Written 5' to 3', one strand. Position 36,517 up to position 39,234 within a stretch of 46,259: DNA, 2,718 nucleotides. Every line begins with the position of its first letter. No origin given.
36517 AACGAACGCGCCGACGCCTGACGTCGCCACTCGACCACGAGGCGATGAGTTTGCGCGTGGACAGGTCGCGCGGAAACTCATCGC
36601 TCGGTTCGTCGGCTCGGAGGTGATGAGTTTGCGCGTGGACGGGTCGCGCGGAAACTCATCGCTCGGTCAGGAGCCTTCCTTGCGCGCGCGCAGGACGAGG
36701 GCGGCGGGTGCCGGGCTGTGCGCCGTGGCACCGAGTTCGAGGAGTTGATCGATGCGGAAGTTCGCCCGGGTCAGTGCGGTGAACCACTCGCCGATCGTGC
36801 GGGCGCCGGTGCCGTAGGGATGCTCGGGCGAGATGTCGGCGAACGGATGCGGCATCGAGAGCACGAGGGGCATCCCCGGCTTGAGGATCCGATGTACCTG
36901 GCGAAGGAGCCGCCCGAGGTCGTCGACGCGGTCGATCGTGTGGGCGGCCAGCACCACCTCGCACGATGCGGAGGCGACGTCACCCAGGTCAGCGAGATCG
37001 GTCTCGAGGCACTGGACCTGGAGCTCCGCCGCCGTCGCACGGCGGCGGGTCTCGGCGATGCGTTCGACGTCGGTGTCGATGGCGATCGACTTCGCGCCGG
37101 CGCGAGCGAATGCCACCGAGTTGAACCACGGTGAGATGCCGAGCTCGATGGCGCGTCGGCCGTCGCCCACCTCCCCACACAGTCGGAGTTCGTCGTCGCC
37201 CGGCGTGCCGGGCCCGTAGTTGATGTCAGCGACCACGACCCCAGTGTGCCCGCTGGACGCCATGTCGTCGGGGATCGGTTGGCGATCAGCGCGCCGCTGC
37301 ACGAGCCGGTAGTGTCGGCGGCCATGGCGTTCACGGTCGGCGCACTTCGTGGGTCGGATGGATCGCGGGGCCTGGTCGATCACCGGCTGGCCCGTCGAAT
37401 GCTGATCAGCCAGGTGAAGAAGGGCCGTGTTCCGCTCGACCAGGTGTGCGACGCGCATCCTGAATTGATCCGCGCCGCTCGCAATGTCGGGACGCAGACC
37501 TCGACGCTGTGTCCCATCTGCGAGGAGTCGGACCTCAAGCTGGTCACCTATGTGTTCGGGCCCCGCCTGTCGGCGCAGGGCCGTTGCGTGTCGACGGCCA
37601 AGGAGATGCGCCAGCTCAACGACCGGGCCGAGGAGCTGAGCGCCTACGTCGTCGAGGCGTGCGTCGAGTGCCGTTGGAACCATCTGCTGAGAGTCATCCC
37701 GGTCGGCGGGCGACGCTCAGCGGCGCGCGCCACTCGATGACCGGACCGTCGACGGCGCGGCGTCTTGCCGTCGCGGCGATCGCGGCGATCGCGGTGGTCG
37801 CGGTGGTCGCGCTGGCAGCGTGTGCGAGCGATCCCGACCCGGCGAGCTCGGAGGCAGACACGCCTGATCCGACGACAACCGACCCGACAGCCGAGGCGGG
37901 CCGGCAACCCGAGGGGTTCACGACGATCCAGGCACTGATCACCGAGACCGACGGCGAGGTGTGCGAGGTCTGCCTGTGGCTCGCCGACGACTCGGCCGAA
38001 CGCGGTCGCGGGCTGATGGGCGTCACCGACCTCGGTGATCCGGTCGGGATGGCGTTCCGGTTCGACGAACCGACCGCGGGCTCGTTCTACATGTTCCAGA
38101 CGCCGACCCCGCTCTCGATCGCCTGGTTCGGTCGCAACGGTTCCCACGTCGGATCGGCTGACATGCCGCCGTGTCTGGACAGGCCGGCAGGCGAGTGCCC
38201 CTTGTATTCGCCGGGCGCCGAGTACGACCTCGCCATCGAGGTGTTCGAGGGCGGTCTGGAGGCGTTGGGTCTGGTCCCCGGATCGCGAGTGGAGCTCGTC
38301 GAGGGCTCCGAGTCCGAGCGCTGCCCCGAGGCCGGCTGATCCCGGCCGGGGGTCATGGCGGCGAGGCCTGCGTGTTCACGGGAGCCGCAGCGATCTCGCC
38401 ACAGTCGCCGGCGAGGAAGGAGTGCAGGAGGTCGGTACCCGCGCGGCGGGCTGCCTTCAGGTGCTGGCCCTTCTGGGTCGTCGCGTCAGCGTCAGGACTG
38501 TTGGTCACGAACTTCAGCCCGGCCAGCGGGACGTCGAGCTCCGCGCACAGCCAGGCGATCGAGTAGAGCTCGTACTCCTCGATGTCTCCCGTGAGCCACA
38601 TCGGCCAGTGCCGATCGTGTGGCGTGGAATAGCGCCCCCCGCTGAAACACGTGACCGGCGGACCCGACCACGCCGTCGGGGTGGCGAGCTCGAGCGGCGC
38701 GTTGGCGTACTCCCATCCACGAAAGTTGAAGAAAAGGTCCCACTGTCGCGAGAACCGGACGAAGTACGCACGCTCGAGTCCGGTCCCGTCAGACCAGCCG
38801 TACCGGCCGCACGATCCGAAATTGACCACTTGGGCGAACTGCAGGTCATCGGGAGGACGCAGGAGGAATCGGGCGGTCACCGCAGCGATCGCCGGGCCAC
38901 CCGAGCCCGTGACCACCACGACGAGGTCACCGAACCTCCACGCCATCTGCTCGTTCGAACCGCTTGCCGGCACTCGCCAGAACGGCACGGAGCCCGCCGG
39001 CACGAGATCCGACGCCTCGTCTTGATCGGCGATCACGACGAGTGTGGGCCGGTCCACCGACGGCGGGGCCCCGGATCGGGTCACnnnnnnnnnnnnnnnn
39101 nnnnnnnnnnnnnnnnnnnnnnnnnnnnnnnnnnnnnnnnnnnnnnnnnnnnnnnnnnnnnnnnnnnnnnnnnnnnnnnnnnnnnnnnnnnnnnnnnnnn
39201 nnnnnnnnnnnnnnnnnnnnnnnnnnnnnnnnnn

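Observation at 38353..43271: Five-gene, fully translationally coupled redox operon with an unusual domain combination (candidate undescribed pathway)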

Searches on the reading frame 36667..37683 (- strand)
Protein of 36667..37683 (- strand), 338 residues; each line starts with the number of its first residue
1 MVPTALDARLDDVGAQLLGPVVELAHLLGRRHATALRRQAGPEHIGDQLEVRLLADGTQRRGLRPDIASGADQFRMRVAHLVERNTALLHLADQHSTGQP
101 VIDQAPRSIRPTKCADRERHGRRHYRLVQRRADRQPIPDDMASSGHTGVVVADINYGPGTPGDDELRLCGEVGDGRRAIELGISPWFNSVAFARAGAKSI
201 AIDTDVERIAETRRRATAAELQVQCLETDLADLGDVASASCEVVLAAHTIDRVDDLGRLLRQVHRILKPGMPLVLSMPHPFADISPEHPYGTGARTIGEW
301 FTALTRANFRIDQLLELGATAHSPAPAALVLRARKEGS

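Call 21: search_protein_families(library=pfam, proteins=[window:36667-37683:-], max_evalue=0.001)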
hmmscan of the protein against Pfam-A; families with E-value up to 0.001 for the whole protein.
window:36667-37683:- (338 aa): 5 families
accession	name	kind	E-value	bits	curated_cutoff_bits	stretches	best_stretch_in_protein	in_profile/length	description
PF08241.18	Methyltransf_11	-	3.3e-11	44.1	21.2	1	181-270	3-90/95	Methyltransferase domain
PF13649.12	Methyltransf_25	-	1.5e-08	35.6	27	1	186-270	9-96/97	Methyltransferase domain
PF08242.18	Methyltransf_12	-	1.5e-06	29.3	30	1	192-270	14-95/98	Methyltransferase domain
PF13489.12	Methyltransf_23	-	1.7e-05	25.1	27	1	191-280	39-121/164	Methyltransferase domain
PF13847.12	Methyltransf_31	-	0.0003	20.9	27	1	195-279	27-113/145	Methyltransferase domain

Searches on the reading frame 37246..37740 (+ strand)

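Call 21: search_protein_families(library=pfam, proteins=[window:37246-37740:+], max_evalue=0.001)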
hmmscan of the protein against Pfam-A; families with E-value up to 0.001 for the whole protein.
window:37246-37740:+ (164 aa): 1 family
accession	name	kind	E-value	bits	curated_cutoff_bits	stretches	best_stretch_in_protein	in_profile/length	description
PF17249.8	DUF5318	-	1.5e-31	109.3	31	1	40-159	4-123/131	Family of unknown function (DUF5318)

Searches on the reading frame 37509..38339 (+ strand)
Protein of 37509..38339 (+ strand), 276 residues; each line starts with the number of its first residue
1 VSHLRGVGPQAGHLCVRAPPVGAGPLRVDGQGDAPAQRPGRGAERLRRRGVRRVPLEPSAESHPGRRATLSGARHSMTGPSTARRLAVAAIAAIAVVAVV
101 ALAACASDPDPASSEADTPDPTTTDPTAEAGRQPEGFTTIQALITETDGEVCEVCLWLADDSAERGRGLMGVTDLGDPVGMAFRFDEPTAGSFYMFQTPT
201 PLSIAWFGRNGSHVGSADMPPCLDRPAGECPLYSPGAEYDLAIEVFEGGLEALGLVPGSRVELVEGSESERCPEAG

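Call 21: search_protein_families(library=pfam, proteins=[window:37509-38339:+], max_evalue=0.001)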
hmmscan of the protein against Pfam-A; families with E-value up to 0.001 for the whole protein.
window:37509-38339:+ (276 aa): 1 family
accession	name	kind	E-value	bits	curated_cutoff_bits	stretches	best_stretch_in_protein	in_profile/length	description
PF02643.20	DUF192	-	7.4e-16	58.5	27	1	157-262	4-95/96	Uncharacterized ACR, COG1430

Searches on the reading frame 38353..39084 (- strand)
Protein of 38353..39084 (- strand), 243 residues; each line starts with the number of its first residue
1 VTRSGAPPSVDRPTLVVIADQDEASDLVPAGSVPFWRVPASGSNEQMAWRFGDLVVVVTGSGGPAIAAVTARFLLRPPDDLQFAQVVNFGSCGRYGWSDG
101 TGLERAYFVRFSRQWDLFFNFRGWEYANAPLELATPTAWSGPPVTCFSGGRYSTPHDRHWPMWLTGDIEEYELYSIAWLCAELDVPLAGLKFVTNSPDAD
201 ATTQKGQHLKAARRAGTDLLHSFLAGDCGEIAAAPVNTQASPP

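Call 4: search_protein_families(library=pfam, proteins=[window:38353-39084:-], max_evalue=0.1)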
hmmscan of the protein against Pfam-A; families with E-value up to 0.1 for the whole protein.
window:38353-39084:- (243 aa): 1 family
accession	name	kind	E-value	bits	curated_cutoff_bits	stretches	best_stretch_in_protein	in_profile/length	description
PF01048.26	PNP_UDP_1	-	4e-08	33.4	25.1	2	145-224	148-232/233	Phosphorylase superfamily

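Call 5: search_protein_families(library=ncbifam, proteins=[window:38353-39084:-], max_evalue=1)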
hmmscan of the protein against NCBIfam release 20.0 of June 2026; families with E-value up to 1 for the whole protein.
window:38353-39084:- (243 aa): 3 families
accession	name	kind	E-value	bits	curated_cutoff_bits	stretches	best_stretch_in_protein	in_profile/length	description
TIGR03664.1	fut_nucase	equivalog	1.3e-05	25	124.7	1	14-98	1-77/228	futalosine hydrolase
NF004079.0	PRK05584.1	equivalog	0.0043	16.6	169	1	170-225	173-228/232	5'-methylthioadenosine/adenosylhomocysteine nucleosidase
NF004168.0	PRK05634.1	equivalog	0.0099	15.7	129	0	170-215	131-176/185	nucleosidase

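Call 10: search_solved_structures(query=window:38353-39084:-, max_evalue=1)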
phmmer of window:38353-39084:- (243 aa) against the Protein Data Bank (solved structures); distinct sequences matched with E-value up to 1: 0.

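Call 36: search_protein_families(library=padloc, proteins=[window:38353-39084:-], max_evalue=0.001)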
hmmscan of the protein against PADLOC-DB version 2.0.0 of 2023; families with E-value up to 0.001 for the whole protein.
window:38353-39084:- (243 aa): 0 families

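Call 61: find_homologous_proteins(query=window:38353-39084:-, max_evalue=0.001)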
Query window:38353-39084:- (243 aa): 23 proteins with E <= 0.001 among 2262 candidates.
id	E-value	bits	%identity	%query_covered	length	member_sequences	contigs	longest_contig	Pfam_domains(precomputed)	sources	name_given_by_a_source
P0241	1.8e-165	567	100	100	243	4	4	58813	PF01048.27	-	-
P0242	2.5e-135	468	82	100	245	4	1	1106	PF01048.27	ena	-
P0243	3.2e-117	408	77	94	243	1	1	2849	PF01048.27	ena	-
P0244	6.7e-110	384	72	95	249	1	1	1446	PF01048.27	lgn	-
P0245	3.9e-108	379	69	96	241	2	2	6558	-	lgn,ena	-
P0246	4.5e-108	378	70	95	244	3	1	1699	PF01048.27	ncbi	-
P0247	3.0e-106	372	68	99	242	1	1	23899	PF01048.27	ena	-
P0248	3.2e-106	372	69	97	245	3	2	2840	-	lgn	-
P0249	1.2e-105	370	68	96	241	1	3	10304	-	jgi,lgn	-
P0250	1.3e-105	370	67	100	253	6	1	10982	PF01048.27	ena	-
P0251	1.6e-105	370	70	95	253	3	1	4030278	PF01048.27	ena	-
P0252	1.3e-104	367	66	100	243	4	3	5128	PF01048.27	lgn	-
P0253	2.6e-104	366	70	90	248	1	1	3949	PF01048.27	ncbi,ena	-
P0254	1.2e-103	364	66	100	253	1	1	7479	PF01048.27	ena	-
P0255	7.0e-103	361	67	98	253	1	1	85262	PF01048.27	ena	-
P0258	1.4e-99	351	65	100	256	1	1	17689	PF01048.27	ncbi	ncbi:MAG: hypothetical protein ACR2QW_05140 [bacterium]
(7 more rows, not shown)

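Call 62: find_encoding_contigs(protein=P0251, flank=10000, max_places=1)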
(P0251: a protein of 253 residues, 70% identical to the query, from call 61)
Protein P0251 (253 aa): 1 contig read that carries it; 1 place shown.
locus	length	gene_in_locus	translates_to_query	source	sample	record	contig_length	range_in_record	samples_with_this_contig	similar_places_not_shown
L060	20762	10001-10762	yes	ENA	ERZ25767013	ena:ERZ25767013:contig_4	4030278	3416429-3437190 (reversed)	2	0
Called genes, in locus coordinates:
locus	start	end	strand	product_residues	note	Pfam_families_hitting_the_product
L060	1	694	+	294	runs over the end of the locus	PF20903:SPL (weak), PF04055:Radical_SAM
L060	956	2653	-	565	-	PF22778:VCPO_2nd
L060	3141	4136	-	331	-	PF01965:DJ-1_PfpI, PF00165:HTH_AraC (weak), PF12833:HTH_18, PF00165:HTH_AraC (weak)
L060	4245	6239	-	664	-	PF05378:Hydant_A_N, PF13941:MutL (faint), PF01968:Hydantoinase_A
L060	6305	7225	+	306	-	PF01522:Polysacc_deac_1 (faint)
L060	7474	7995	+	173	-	PF00691:OmpA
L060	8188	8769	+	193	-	-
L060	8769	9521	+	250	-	PF12146:Hydrolase_4, PF00561:Abhydrolase_1 (weak), PF12697:Abhydrolase_6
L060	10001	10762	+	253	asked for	PF01048:PNP_UDP_1 (faint)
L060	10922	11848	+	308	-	PF00892:EamA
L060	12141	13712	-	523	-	PF00732:GMC_oxred_N, PF05199:GMC_oxred_C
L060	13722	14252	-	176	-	-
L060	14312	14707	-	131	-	PF00903:Glyoxalase, PF13669:Glyoxalase_4 (faint)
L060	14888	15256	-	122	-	PF13467:RHH_4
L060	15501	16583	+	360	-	PF03480:DctP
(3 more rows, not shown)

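Call 63: find_encoding_contigs(protein=P0258, flank=10000, max_places=1)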
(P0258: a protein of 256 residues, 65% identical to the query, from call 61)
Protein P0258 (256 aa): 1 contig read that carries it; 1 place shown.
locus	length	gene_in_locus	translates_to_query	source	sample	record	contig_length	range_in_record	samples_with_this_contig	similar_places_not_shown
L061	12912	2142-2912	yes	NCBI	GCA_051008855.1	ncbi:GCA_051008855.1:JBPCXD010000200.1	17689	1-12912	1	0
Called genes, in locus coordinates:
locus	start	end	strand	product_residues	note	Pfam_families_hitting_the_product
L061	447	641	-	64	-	PF22778:VCPO_2nd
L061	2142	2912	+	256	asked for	PF01048:PNP_UDP_1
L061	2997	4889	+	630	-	PF00211:Guanylate_cyc (weak), PF13432:TPR_16 (faint), PF13428:TPR_14 (faint), PF21033:RMD1-3 (faint), PF07719:TPR_2 (faint), PF13181:TPR_8 (faint), PF00515:TPR_1 (weak), PF14559:TPR_19 (weak), +4 more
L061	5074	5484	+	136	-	-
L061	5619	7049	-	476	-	PF03315:SDH_beta, PF03313:SDH_alpha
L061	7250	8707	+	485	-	-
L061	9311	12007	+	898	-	PF00486:Trans_reg_C, PF07719:TPR_2 (faint), PF13424:TPR_12 (faint), PF13428:TPR_14 (faint), PF13432:TPR_16 (faint), PF23914:TPR_CcmH_CycH (faint), PF00515:TPR_1 (faint), PF12895:ANAPC3 (faint), +4 more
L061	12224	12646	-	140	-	PF00571:CBS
